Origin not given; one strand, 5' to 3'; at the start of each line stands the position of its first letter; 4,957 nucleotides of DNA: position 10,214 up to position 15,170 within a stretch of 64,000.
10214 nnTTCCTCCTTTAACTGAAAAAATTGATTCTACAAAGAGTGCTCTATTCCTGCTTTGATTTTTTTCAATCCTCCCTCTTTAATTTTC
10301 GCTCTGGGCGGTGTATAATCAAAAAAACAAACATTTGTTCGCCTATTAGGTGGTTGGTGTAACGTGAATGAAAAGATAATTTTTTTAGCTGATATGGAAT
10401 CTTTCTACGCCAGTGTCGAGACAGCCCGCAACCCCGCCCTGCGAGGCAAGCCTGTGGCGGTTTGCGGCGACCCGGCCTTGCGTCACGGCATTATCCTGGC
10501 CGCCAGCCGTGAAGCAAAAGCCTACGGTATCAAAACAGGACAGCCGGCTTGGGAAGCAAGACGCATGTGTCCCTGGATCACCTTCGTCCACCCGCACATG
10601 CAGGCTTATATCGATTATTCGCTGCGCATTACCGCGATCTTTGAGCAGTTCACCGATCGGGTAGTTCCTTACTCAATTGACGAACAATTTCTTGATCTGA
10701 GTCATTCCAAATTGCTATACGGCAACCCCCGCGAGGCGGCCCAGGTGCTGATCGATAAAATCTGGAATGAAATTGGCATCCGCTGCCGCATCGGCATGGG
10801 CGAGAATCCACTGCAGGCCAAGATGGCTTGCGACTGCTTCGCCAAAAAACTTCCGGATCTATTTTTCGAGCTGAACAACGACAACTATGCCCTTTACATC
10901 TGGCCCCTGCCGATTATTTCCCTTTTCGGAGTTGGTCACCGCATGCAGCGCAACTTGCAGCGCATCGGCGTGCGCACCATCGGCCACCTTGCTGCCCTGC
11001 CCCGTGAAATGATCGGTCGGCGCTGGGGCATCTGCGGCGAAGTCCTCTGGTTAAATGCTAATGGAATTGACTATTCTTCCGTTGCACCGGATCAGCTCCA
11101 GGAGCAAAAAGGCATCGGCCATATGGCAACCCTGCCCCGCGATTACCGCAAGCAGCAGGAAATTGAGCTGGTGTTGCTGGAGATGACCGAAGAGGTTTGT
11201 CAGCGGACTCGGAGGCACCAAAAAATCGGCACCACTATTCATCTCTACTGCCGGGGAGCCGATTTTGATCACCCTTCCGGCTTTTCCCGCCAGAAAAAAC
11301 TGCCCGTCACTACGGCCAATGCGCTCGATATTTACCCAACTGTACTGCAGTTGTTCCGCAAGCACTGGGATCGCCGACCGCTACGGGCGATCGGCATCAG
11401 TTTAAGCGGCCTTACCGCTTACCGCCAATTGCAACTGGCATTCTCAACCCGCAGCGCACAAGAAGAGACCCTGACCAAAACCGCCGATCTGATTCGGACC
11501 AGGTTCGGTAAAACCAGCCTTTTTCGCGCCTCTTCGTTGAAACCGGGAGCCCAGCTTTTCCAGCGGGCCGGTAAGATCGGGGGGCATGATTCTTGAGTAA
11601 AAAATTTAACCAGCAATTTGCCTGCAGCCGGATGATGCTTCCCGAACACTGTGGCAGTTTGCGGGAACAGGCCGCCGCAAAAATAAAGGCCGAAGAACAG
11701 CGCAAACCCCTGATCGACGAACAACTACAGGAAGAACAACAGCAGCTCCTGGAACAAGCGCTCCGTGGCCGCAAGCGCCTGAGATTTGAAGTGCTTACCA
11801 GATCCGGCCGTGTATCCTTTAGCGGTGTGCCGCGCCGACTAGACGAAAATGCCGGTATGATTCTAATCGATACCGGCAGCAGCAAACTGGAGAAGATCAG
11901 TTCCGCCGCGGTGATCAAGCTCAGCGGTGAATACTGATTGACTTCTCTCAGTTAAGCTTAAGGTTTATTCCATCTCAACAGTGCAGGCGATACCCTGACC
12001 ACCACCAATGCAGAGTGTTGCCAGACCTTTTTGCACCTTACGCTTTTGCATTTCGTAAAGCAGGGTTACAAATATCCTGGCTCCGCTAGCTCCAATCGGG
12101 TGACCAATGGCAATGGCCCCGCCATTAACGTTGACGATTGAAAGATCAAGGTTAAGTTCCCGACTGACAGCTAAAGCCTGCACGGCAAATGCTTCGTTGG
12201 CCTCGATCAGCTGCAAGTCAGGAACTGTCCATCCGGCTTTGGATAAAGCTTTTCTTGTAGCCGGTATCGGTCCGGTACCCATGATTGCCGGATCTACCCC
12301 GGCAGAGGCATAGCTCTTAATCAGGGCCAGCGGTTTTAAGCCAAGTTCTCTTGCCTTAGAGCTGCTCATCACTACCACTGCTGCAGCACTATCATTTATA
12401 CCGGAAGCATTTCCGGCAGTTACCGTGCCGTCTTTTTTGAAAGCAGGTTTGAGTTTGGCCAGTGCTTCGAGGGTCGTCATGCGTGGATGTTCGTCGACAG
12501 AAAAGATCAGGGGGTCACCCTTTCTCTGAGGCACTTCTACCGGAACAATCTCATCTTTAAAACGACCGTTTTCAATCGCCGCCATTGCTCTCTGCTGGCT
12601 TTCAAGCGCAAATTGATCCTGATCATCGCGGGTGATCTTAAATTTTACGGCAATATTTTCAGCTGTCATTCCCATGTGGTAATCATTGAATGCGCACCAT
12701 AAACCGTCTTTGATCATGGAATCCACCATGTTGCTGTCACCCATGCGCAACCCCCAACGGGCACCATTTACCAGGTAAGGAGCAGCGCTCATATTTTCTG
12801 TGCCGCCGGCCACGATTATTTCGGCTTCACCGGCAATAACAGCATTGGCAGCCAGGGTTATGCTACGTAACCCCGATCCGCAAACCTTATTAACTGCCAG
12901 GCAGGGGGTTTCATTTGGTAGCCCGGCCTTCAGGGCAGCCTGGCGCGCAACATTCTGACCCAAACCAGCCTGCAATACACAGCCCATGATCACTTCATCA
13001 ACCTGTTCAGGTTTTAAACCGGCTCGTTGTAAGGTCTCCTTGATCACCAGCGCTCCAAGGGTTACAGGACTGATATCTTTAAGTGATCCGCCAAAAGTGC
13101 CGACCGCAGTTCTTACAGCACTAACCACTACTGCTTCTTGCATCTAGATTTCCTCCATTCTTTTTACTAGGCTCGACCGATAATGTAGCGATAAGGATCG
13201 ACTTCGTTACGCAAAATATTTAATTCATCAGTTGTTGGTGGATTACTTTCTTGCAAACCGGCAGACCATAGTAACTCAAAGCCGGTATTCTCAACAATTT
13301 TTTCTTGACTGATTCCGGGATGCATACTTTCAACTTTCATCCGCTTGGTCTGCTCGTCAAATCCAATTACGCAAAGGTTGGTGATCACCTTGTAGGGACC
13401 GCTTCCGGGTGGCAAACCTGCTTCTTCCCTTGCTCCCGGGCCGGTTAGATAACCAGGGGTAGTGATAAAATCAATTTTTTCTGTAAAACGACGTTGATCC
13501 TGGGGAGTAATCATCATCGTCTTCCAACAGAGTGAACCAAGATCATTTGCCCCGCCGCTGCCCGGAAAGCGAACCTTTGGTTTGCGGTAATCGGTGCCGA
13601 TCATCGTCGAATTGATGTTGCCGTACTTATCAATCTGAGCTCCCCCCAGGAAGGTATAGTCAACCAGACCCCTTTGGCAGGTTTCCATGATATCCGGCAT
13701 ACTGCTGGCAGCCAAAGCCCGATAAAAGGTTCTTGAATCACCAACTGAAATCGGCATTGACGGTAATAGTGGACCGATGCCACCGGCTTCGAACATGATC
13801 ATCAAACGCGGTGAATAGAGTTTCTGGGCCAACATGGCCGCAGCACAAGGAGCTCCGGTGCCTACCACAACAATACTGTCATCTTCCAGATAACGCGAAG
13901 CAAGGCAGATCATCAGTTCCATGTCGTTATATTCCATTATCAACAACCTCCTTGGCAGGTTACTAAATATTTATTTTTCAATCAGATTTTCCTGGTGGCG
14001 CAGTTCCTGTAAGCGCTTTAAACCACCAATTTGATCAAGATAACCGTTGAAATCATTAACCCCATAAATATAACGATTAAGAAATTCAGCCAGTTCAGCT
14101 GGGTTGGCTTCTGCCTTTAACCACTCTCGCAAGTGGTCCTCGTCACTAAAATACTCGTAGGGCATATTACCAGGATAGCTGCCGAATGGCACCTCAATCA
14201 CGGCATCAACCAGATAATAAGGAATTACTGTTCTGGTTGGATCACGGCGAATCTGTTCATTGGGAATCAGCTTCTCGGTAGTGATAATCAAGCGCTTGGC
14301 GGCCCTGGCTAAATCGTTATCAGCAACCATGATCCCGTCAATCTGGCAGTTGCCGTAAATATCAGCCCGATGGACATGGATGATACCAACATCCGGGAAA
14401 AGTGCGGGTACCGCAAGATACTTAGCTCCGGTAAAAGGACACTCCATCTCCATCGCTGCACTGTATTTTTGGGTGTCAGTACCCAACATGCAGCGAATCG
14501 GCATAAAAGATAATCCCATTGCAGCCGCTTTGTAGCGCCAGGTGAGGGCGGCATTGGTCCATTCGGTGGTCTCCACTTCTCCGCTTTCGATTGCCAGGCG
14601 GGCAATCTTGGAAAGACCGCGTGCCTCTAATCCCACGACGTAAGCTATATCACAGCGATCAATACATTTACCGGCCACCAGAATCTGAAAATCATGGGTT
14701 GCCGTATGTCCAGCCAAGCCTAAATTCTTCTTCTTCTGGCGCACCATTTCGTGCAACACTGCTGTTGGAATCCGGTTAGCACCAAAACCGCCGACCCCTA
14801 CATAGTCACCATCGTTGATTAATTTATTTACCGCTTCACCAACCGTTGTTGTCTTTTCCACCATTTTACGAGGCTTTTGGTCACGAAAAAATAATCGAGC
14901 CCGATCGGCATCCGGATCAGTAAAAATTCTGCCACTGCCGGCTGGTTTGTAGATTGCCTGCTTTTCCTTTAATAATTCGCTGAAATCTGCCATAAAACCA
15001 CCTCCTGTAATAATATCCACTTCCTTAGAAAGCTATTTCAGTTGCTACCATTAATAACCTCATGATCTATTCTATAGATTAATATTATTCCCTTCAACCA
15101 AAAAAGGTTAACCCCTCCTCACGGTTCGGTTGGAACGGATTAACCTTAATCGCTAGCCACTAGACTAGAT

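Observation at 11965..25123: Thirteen-gene beta-oxidation-like island built from 'eukaryote/archaeal-type' modules and lacking an acyl-CoA dehydrogenase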

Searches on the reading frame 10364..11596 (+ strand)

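Call 4: search_protein_families(library=pfam, proteins=[window:10364-11596:+])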
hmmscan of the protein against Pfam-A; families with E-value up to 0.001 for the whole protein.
window:10364-11596:+ (410 aa): 4 families
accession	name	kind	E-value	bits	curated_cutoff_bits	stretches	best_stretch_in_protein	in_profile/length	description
PF00817.25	IMS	-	2.6e-43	147.9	23.2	1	10-157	2-148/148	impB/mucB/samB family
PF11799.13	IMS_C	-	9.5e-26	90.8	20.7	1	249-358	2-109/109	impB/mucB/samB family C-terminal domain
PF21999.2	IMS_HHH_1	-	4e-07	30.8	27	0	187-236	3-53/53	DNA polymerase-iota, thumb domain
PF11798.14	IMS_HHH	-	0.00085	19.9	24.4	0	173-203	2-32/32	IMS family HHH motif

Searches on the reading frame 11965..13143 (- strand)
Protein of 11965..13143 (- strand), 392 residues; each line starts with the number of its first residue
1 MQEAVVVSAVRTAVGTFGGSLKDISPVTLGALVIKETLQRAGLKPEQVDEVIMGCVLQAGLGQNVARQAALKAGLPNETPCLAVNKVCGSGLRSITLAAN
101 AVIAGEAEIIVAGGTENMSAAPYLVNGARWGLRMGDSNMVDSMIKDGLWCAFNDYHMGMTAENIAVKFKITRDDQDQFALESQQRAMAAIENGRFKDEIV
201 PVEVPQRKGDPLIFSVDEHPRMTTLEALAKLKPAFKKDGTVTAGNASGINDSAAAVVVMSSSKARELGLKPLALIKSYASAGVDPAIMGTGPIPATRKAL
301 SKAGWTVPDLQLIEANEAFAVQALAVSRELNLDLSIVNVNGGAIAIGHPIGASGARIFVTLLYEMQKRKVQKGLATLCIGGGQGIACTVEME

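Call 3: search_protein_families(library=pfam, proteins=[window:11965-13143:-])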
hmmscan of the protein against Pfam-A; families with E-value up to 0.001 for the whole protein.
window:11965-13143:- (392 aa): 3 families
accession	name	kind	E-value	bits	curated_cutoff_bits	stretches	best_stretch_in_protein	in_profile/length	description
PF00108.29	Thiolase_N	-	1.3e-107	359.4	26.4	1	5-261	2-259/260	Thiolase, N-terminal domain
PF02803.24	Thiolase_C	-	1.3e-52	177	27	1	269-390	1-122/123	Thiolase, C-terminal domain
PF00109.32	ketoacyl-synt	-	3.4e-05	24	20.8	0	80-129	166-215/252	Beta-ketoacyl synthase, N-terminal domain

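Call 5: search_protein_families(library=ncbifam, proteins=[window:11965-13143:-], max_evalue=0.00001)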
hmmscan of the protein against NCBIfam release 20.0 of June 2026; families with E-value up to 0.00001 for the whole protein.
window:11965-13143:- (392 aa): 41 families (the best 25 are shown)
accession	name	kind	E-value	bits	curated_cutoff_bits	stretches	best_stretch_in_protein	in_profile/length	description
NF004206.0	PRK05656.1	subfamily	3.9e-186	618.8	688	1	1-390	1-391/392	acetyl-CoA C-acetyltransferase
NF006552.0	PRK09051.1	subfamily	4.8e-158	526.5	565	1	2-390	4-393/395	beta-ketothiolase BktB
TIGR01930.1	AcCoA-C-Actrans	subfamily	7.9e-151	502.4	240.55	1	6-390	1-385/385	acetyl-CoA C-acyltransferase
NF006086.0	PRK08235.1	equivalog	1.8e-146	488.3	526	1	1-391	1-392/393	acetyl-CoA C-acetyltransferase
NF042999.1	bketothiol_BktB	equivalog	2.2e-146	488.2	725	1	2-390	3-392/394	beta-ketothiolase BktB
NF004853.0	PRK06205.1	subfamily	8.4e-133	443.3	551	1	1-390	1-401/404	acetyl-CoA C-acetyltransferase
NF005152.0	PRK06633.1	equivalog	1e-132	442.5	675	1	4-390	5-390/392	acetyl-CoA C-acetyltransferase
NF005404.0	PRK06954.1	subfamily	1.6e-127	425.8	687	1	3-391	8-396/397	acetyl-CoA C-acetyltransferase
NF006551.0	PRK09050.1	subfamily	4.5e-126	421.1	605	1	1-390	1-399/401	3-oxoadipyl-CoA thiolase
TIGR02430.1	pcaF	equivalog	3.3e-125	418.3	597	1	3-390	2-398/400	3-oxoadipyl-CoA thiolase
NF042967.1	AcCoAtase_PhaA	equivalog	2.1e-117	392.6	740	1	1-390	1-394/396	acetyl-CoA acetyltransferase PhaA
NF005805.0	PRK07661.1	equivalog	2.5e-115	385.6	633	1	1-391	1-390/391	acetyl-CoA C-acetyltransferase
NF006001.0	PRK08131.1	equivalog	3.6e-107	358.7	622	1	1-390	1-398/401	3-oxoadipyl-CoA thiolase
NF006510.0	PRK08947.1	equivalog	5.8e-107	358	519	1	1-390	1-385/387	acetyl-CoA C-acyltransferase FadA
NF004983.0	PRK06366.1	equivalog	1.2e-106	357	627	1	1-391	1-386/388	acetyl-CoA C-acetyltransferase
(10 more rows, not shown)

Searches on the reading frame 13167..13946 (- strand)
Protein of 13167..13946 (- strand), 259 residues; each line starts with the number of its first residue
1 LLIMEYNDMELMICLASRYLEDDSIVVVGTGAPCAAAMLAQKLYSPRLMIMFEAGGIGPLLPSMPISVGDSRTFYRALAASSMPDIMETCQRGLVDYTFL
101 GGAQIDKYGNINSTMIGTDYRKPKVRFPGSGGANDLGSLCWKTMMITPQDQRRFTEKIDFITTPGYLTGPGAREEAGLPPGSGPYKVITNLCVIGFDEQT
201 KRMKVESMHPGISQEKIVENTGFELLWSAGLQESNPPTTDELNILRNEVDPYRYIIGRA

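Call 3: search_protein_families(library=pfam, proteins=[window:13167-13946:-])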
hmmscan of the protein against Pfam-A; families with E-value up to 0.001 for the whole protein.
window:13167-13946:- (259 aa): 1 family
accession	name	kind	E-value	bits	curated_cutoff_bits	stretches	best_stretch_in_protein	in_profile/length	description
PF01144.29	CoA_trans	-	3.8e-32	111.9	23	1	15-220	7-217/217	Coenzyme A transferase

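Call 5: search_protein_families(library=ncbifam, proteins=[window:13167-13946:-], max_evalue=0.00001)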
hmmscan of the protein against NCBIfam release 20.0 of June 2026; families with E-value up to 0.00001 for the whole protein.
window:13167-13946:- (259 aa): 1 family
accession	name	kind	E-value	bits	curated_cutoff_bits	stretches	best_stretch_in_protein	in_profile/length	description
TIGR02428.1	pcaJ_scoB_fam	subfamily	1.9e-06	27.4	243.55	0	90-147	90-141/207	3-oxoacid CoA-transferase subunit B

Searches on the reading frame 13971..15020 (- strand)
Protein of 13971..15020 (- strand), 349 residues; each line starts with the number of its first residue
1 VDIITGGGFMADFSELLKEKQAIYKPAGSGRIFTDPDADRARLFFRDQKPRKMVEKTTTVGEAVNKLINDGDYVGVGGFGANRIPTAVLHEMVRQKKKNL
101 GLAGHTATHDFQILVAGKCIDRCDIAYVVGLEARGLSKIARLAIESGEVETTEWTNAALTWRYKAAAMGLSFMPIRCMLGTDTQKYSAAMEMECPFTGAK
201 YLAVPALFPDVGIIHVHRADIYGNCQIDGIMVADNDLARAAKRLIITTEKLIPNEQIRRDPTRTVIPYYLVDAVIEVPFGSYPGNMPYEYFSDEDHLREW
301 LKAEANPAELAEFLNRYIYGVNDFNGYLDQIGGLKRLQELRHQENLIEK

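Call 3: search_protein_families(library=pfam, proteins=[window:13971-15020:-])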
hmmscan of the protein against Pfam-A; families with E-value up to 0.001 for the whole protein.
window:13971-15020:- (349 aa): 1 family
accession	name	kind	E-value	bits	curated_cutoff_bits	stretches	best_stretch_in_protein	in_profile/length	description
PF01144.29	CoA_trans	-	3.2e-33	115.4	23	1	58-276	2-216/217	Coenzyme A transferase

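Call 5: search_protein_families(library=ncbifam, proteins=[window:13971-15020:-], max_evalue=0.00001)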
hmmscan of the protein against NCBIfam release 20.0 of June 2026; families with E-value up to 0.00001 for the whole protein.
window:13971-15020:- (349 aa): 2 families
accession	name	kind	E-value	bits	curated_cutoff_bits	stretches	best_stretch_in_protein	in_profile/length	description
TIGR02429.1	pcaI_scoA_fam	subfamily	7.9e-12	45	128.5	1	53-277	1-219/222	3-oxoacid CoA-transferase subunit A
NF007394.0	PRK09920.1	equivalog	1.3e-06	28.2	315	1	53-275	1-214/219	acetate CoA-transferase subunit alpha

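Call 45: search_solved_structures(query=window:13971-15020:-, max_evalue=0.001)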
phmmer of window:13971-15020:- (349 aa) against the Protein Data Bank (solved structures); distinct sequences matched with E-value up to 0.001: 9.
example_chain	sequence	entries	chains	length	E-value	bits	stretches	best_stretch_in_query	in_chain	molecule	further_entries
1poi_A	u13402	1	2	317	3.7e-35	125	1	56-335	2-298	GLUTACONATE COENZYME A-TRANSFERASE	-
5mzw_A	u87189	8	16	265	1.1e-25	93.9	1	62-315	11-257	Glutaconate CoA-transferase family, subunit A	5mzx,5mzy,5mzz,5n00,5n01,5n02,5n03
6con_A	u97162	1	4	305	1.8e-20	76.7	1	52-325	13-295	CoA-transferase subunit alpha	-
6co6_A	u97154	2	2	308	2e-19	73.3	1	55-323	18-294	Probable CoA-transferase alpha subunit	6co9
6coj_A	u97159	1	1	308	3.5e-19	72.5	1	55-323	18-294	Probable CoA-transferase alpha subunit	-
9cq2_A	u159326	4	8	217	1e-09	41.4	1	63-275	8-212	3-oxoacid CoA-transferase, A subunit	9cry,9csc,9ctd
3rrl_A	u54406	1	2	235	3.3e-07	33.1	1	60-267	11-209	Succinyl-CoA:3-ketoacid-coenzyme A transferase subunit A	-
3cdk_A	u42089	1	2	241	1.4e-06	31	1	61-260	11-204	Succinyl-CoA:3-ketoacid-coenzyme A transferase subunit A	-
8k9h_B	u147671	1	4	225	7.9e-05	25.3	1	53-257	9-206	Acetoacetate:butyrate/acetate coenzyme A transferase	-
